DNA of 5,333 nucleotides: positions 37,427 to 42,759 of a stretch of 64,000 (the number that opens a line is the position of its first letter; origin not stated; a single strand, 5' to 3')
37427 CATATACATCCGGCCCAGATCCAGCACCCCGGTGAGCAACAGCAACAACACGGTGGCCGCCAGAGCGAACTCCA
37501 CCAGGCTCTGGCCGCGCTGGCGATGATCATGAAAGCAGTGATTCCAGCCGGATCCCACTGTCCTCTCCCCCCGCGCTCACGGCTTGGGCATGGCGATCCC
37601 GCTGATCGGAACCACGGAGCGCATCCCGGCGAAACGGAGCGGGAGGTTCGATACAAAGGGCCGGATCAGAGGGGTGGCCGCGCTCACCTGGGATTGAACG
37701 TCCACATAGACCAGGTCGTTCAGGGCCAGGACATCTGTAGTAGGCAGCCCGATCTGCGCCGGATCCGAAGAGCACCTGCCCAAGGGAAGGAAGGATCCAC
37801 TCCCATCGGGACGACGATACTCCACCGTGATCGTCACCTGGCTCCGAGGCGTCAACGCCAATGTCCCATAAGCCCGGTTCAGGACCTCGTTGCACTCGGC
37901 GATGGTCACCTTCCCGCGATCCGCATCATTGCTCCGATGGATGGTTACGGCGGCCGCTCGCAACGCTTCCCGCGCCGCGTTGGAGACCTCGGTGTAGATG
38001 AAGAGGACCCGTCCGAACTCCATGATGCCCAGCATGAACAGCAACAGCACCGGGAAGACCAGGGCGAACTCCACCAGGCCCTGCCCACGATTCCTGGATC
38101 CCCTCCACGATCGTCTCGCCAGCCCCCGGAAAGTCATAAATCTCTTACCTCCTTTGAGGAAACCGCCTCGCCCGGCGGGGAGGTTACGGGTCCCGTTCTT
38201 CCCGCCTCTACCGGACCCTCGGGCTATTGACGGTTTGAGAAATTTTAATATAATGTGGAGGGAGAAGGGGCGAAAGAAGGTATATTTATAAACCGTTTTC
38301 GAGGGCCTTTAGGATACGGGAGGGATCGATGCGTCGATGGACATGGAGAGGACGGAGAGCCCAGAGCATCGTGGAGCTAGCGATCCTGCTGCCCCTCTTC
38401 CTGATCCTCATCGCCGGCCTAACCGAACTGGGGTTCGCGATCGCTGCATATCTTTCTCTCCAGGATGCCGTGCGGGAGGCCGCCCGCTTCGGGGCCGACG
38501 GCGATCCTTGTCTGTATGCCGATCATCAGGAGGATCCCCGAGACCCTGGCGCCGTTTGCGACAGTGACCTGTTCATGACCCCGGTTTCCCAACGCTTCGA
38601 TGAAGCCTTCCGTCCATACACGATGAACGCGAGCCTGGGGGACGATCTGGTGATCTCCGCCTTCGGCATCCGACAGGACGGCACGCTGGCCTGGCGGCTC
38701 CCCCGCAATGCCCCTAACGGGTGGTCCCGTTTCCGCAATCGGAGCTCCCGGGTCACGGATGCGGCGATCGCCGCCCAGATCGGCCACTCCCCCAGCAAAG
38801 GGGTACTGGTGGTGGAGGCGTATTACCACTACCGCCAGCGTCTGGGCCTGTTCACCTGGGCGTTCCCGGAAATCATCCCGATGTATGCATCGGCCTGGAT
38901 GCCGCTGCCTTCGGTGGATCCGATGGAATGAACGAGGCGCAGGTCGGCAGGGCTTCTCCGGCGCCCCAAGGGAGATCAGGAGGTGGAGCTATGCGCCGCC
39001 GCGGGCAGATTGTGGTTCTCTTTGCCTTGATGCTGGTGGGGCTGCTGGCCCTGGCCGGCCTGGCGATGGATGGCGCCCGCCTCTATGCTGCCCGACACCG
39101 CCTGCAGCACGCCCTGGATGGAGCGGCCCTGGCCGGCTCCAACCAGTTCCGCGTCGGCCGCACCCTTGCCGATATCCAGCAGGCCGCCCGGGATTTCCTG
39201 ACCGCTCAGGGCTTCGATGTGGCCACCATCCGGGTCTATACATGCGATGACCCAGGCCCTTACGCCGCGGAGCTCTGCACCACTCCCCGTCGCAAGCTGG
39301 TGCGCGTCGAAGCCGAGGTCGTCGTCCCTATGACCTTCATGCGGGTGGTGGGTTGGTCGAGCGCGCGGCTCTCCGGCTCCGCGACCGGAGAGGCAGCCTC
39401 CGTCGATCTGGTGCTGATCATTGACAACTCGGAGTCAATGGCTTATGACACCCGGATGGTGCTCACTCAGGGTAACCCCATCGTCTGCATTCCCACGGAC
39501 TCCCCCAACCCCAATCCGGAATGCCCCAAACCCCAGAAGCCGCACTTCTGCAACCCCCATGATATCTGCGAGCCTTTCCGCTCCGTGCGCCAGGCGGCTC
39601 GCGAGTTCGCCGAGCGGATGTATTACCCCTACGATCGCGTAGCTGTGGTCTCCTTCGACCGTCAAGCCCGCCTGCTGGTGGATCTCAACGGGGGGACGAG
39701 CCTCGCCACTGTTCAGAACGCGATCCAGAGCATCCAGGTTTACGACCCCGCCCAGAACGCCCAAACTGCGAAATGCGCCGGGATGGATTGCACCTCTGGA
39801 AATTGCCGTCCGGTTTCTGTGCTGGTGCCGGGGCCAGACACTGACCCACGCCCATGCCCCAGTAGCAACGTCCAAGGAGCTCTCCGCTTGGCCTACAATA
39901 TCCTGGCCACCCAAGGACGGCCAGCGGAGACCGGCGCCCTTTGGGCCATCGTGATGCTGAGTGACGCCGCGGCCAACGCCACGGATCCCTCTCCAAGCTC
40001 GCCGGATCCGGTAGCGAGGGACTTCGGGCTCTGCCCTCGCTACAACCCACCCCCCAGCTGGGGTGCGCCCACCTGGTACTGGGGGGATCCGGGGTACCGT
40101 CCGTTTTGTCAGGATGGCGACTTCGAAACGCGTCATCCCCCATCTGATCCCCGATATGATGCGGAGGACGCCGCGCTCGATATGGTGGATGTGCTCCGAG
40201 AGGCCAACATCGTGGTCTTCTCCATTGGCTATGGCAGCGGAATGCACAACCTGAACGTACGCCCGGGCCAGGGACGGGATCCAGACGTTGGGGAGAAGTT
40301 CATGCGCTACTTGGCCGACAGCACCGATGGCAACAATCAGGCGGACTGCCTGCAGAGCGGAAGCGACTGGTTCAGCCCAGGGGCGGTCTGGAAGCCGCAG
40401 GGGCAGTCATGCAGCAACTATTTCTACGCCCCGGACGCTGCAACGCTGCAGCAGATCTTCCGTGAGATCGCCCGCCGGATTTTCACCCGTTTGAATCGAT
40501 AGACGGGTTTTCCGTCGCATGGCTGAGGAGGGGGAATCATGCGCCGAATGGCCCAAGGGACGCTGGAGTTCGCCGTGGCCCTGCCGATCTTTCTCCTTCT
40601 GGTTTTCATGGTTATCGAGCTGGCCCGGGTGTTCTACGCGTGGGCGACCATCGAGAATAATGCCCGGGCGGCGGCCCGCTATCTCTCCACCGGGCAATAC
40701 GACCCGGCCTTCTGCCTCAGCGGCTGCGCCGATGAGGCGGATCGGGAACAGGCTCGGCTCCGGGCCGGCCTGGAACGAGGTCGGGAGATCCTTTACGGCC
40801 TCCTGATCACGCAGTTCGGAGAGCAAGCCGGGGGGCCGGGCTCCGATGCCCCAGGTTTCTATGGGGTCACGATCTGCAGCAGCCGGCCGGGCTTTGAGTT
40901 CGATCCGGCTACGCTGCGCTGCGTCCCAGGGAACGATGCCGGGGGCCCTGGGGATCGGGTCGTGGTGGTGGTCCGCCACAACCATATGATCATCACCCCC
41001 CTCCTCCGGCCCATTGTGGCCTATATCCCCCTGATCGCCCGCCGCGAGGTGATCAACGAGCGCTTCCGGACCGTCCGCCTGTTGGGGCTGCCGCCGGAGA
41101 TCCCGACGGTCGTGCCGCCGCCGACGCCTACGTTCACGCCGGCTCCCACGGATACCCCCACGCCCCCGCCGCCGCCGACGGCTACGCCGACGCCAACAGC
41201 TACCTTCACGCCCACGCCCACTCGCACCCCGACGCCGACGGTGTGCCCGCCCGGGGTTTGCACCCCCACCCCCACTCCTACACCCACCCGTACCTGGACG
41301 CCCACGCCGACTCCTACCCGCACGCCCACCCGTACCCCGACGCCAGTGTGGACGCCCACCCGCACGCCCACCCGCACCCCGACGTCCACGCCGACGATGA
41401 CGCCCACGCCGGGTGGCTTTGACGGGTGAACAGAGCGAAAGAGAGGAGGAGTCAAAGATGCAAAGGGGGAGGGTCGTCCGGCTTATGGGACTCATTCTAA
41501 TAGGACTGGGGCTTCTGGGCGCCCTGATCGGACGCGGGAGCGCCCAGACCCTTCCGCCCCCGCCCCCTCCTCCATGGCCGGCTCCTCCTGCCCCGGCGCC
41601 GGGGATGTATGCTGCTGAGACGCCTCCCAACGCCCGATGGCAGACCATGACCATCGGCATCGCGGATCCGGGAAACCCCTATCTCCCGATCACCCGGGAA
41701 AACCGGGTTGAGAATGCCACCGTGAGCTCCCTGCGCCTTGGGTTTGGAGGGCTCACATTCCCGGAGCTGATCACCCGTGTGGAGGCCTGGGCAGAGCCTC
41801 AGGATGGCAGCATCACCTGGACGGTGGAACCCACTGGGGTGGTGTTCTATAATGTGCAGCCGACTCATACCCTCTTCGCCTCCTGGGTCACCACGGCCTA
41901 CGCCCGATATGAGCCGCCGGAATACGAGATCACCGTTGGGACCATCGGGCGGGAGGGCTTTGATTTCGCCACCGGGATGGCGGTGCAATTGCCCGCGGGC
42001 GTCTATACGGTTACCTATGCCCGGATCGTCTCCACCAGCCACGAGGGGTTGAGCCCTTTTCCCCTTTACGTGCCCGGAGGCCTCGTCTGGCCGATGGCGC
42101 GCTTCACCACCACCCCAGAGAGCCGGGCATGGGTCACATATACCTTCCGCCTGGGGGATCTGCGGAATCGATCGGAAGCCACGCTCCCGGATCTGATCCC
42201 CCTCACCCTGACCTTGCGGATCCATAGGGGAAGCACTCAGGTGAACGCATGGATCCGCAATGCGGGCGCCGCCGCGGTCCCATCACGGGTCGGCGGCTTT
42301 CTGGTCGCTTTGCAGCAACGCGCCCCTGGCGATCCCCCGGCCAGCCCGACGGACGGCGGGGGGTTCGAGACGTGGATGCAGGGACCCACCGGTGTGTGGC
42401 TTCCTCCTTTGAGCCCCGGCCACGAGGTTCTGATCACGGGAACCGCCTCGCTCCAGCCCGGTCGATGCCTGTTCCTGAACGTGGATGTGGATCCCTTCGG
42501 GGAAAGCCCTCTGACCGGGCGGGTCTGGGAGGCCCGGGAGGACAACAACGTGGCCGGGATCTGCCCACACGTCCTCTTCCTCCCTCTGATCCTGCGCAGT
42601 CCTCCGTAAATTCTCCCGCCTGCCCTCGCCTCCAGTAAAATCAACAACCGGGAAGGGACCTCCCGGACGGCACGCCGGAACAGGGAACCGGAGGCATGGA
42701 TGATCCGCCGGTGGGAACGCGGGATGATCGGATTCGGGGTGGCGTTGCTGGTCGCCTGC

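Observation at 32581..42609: Recurrent [FY]LPL[IV]LR[GS] motif at the extreme C-terminus of two Tad-locus proteins and at a domain boundary of the giant amidase: candidate undescribed sorting or processing signal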

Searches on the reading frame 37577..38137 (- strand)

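Call 21: search_protein_families(library=pfam, proteins=[window:37577-38137:-], max_evalue=0.001)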
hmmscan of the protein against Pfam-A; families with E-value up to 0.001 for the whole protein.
window:37577-38137:- (186 aa): 1 family
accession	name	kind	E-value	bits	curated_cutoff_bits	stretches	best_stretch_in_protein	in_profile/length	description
PF07811.17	TadE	-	3.7e-16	59.4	22.9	1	18-60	1-43/43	TadE-like protein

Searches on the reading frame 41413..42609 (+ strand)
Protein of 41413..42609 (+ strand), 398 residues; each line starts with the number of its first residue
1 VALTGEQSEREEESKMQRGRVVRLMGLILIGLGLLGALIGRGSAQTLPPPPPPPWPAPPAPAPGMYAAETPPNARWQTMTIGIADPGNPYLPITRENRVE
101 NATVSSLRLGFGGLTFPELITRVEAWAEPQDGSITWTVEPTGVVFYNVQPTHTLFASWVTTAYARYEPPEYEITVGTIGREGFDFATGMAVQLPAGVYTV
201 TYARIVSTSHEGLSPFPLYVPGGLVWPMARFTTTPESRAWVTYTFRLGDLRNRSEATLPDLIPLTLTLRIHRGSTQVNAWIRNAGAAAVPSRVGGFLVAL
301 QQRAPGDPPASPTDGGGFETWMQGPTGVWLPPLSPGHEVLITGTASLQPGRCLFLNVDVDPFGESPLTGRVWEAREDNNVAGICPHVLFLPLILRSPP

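Call 7: search_protein_families(library=pfam, proteins=[window:41413-42609:+], max_evalue=0.01)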
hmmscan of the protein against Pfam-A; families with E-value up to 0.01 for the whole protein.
window:41413-42609:+ (398 aa): 0 families

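Call 8: search_protein_families(library=ncbifam, proteins=[window:41413-42609:+], max_evalue=1)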
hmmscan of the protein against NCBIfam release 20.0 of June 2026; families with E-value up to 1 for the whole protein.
window:41413-42609:+ (398 aa): 0 families

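Call 14: find_encoding_contigs(protein=window:41413-42609:+, flank=10000, max_places=6)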
Protein window:41413-42609:+ (398 aa): no gene with exactly this product is on record in the collection.

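Call 18: find_encoding_contigs(protein=window:41458-42609:+, flank=10000, max_places=6)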
Protein window:41458-42609:+ (383 aa): 1 contig read that carries it; 1 place shown.
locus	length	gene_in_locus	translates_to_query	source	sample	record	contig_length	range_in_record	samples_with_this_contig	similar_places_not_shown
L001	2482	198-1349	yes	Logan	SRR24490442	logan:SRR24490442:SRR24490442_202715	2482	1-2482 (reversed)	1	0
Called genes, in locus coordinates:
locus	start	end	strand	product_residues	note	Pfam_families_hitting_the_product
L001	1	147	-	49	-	?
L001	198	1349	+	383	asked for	-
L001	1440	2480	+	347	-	?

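Call 22: find_homologous_proteins(query=window:41458-42609:+, max_evalue=0.001)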
Query window:41458-42609:+ (383 aa): 12 proteins with E <= 0.001 among 8000 candidates.
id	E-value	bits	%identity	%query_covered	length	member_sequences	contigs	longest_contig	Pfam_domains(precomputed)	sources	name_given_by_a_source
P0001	6.1e-228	775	91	93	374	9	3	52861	-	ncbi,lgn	-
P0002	2.9e-192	657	76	87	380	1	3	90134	-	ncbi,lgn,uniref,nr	ncbi:hypothetical protein HRbin22_00250 [Candidatus Thermoflexus japonica]|uniref:Uncharacterized pr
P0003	4.5e-185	634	75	87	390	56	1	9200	-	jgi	-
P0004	8.2e-185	633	75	88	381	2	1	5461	-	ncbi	ncbi:hypothetical protein [Thermoflexus hugenholtzii]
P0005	1.1e-180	619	73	88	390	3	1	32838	-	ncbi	-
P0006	1.5e-169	582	75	88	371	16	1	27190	-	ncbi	-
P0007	4.5e-124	433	55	99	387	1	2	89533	-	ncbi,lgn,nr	ncbi:MAG: hypothetical protein RMK32_02270 [Anaerolineae bacterium]|nr:hypothetical protein [Thermof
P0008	7.0e-123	429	57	90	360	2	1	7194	-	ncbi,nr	ncbi:MAG TPA: hypothetical protein VNK89_12230, partial [Thermoflexus sp.]|nr:hypothetical protein [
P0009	1.5e-122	428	57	86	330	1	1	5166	-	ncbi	-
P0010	2.2e-121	424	53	97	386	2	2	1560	-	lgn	-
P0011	5.6e-116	406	54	93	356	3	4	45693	-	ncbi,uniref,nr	ncbi:hypothetical protein [Thermoflexus sp.]|uniref:hypothetical protein n=1 Tax=Thermoflexus sp. Ta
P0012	5.1e-108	380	53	86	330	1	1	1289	-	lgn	-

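Call 42: predict_structure(alignment_id=A1)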
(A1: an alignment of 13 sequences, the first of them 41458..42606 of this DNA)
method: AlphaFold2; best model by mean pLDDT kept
length: 383 residues; sequences in the alignment: 13
mean_pLDDT: 63.2   pTM: 0.52
mean pLDDT of the five models: 63.2, 59.1, 57.1, 54.4, 53.5
residues with pLDDT >= 90: 33; 70-90: 149; 50-70: 94; < 50: 107
segments of 3 or more residues with pLDDT < 50: 25-55, 86-144, 350-356, 375-383
pLDDT, mean of each block of 10 residues (from residue 1): 63 66 43 29 29 45 65 63 49 31 33 33 34 26 50 70 65 74 76 78 73 76 74 70 82 81 92 73 89 77 89 86 93 86 65 49 82 49 42
secondary structure, 60 per line:
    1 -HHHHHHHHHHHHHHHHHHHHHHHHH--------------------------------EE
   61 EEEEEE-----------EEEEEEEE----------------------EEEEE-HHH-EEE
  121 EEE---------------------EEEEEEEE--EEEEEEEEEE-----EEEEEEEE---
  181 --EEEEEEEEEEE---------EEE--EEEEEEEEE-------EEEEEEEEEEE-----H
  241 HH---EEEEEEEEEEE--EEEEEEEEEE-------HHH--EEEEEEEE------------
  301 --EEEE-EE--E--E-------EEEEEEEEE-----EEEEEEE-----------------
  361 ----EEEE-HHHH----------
elements in order: H2-26 E59-66 E78-85 E108-112 E118-123 E145-152 E155-164 E170-177 E183-193 E203-205 E208-216 E224-234 E246-256 E259-268 E281-288 E303-306 E323-331 E337-343 E365-368 H370-373

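Call 62: fold_search(model_id=the predicted structure, library=pdb)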
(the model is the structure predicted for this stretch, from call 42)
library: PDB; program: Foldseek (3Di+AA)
matches with E <= 10: 847; with E <= 0.001: 7
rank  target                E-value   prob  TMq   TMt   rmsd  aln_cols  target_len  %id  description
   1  7ljj                  8.1e-05  1.00  0.15  0.11  18.6       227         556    9  Structure of the Exo-alpha-L-galactosidase BpGH29 from Bacteroides plebeius (released 2022-02-09)
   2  7snk                  1.9e-04  0.99  0.15  0.11  17.3       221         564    8  Structure of Bacple_01702, a GH29 family glycoside hydrolase (released 2022-10-05)
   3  7lnp_A                2.5e-04  1.00  0.15  0.11  15.5       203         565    8  Structure of the exo-alpha-L-galactosidase BpGH29 (D264N mutant) from Bacteroides plebeius in complex with paranitroph (released 2022-02-09)
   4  6s7o_E                3.1e-04  0.75  0.16  0.12  20.4       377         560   10  Cryo-EM structure of human oligosaccharyltransferase complex OST-A (released 2019-12-18)
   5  7lnp_E                5.8e-04  1.00  0.16  0.11  15.3       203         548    6  Structure of the exo-alpha-L-galactosidase BpGH29 (D264N mutant) from Bacteroides plebeius in complex with paranitroph (released 2022-02-09)
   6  8u01                  6.4e-04  0.97  0.16  0.07  16.6       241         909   10  Crystal Structure of the Glycoside Hydrolase Family 2 TIM Barrel-domain Containing Protein from Phocaeicola plebeius (released 2023-09-27)
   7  8pn9_E                8.0e-04  0.60  0.16  0.13  20.0       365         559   13  Structure of human oligosaccharyltransferase OST-A complex bound to NGI-1 (released 2024-05-08)
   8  7lnp_D                1.0e-03  0.98  0.15  0.11  15.9       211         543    9  Structure of the exo-alpha-L-galactosidase BpGH29 (D264N mutant) from Bacteroides plebeius in complex with paranitroph (released 2022-02-09)
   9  6s7t_E                1.2e-03  0.47  0.15  0.14  20.0       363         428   12  Cryo-EM structure of human oligosaccharyltransferase complex OST-B (released 2019-12-18)
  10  4qaw_E                1.4e-03  0.84  0.18  0.14  14.0       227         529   14  Structure of modular Xyn30D from Paenibacillus barcinonensis (released 2014-10-08)
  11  6fhj                  1.7e-03  0.82  0.21  0.10  24.6       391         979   10  Structural dynamics and catalytic properties of a multi-modular xanthanase, native. (released 2018-08-29)
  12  4qaw_B                1.7e-03  0.80  0.18  0.14  13.6       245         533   13  Structure of modular Xyn30D from Paenibacillus barcinonensis (released 2014-10-08)
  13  3gdb                  3.9e-03  0.51  0.18  0.12  15.2       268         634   11  Crystal structure of Spr0440 glycoside hydrolase domain, Endo-D from Streptococcus pneumoniae R6 (released 2009-03-17)
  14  8b6l_O                5.1e-03  0.41  0.16  0.12  20.6       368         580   11  Subtomogram average of the human Sec61-TRAP-OSTA-translocon (released 2022-12-07)
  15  4qaw_C                6.3e-03  0.63  0.18  0.14  14.1       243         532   15  Structure of modular Xyn30D from Paenibacillus barcinonensis (released 2014-10-08)
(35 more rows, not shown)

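Call 66: find_encoding_contigs(protein=P0007, flank=10000, max_places=2)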
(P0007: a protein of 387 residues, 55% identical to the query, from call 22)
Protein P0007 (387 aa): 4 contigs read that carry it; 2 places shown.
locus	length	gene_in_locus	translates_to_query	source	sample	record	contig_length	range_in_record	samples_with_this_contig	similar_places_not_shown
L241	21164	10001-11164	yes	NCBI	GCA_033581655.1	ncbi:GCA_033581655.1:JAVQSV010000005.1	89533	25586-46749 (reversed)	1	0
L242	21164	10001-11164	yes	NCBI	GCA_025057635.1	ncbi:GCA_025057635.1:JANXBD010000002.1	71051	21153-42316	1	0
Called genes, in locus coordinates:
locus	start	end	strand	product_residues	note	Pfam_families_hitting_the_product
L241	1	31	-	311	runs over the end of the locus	PF00482:T2SSF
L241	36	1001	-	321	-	PF00482:T2SSF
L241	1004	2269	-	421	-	PF00437:T2SSE, PF27713:UCP018868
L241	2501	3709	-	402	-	PF00072:Response_reg, PF06564:CBP_BcsQ (faint), PF10609:ParA, PF13614:AAA_31, PF01656:CbiA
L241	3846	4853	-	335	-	PF08666:SAF, PF13144:ChapFlgA, PF16976:RcpC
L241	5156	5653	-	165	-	-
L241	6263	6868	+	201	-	PF07811:TadE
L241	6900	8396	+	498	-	PF13400:Tad, PF00092:VWA (faint), PF13519:VWA_2 (faint)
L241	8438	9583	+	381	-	PF07811:TadE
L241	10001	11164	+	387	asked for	-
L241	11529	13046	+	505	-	PF03990:DUF348, PF07501:G5, PF00930:DPPIV_N (faint), PF07676:PD40 (faint)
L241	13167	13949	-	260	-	PF01553:Acyltransferase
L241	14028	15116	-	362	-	PF03462:PCRF, PF00472:RF-1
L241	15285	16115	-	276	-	PF22935:RM44_endonuclase (weak), PF14622:Ribonucleas_3_3, PF00636:Ribonuclease_3, PF00035:dsrm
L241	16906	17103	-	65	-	PF11127:YgaP-like_TM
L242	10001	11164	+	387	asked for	-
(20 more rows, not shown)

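Call 68: list_cluster_members(proteins=[window:41458-42609:+, window:32581-35730:-, window:32581-35676:-, window:32581-35670:-, window:18701-22729:+, window:18617-22729:+])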
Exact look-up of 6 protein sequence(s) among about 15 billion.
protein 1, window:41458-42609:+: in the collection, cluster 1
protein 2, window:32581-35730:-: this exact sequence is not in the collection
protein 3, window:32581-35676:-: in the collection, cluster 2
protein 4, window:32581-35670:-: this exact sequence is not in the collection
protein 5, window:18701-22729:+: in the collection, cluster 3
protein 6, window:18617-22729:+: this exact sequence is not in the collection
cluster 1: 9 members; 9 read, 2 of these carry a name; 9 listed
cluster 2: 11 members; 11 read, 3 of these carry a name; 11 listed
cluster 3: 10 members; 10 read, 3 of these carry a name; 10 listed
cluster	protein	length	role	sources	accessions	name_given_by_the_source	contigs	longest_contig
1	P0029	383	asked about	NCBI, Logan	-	-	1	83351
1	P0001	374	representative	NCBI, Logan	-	-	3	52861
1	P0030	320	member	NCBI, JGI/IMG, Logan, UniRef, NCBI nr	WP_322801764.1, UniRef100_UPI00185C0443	hypothetical protein [Thermoflexus sp.] | hypothetical protein n=1 Tax=Thermoflexus sp. TaxID=1969742 RepID=UPI00185C0443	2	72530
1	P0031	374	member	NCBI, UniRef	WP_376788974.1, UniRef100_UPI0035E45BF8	hypothetical protein [Thermoflexus sp.] | hypothetical protein n=1 Tax=Thermoflexus sp. TaxID=1969742 RepID=UPI0035E45BF8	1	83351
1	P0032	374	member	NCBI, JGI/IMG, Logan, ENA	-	-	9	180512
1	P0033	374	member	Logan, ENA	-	-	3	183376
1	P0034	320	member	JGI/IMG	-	-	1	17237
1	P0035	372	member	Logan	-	-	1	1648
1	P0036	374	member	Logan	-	-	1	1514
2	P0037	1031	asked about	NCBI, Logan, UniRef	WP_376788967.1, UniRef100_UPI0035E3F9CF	hypothetical protein [Thermoflexus sp.] | DUF7507 domain-containing protein n=1 Tax=Thermoflexus sp. TaxID=1969742 ...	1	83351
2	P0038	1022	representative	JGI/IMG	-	-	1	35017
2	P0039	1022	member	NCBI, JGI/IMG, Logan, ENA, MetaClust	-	\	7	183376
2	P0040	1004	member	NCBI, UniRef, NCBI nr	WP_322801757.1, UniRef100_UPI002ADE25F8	hypothetical protein [Thermoflexus sp.] | DUF7507 domain-containing protein n=1 Tax=Thermoflexus sp. TaxID=1969742 ...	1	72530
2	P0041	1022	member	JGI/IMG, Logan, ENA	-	-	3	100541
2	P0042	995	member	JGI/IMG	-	-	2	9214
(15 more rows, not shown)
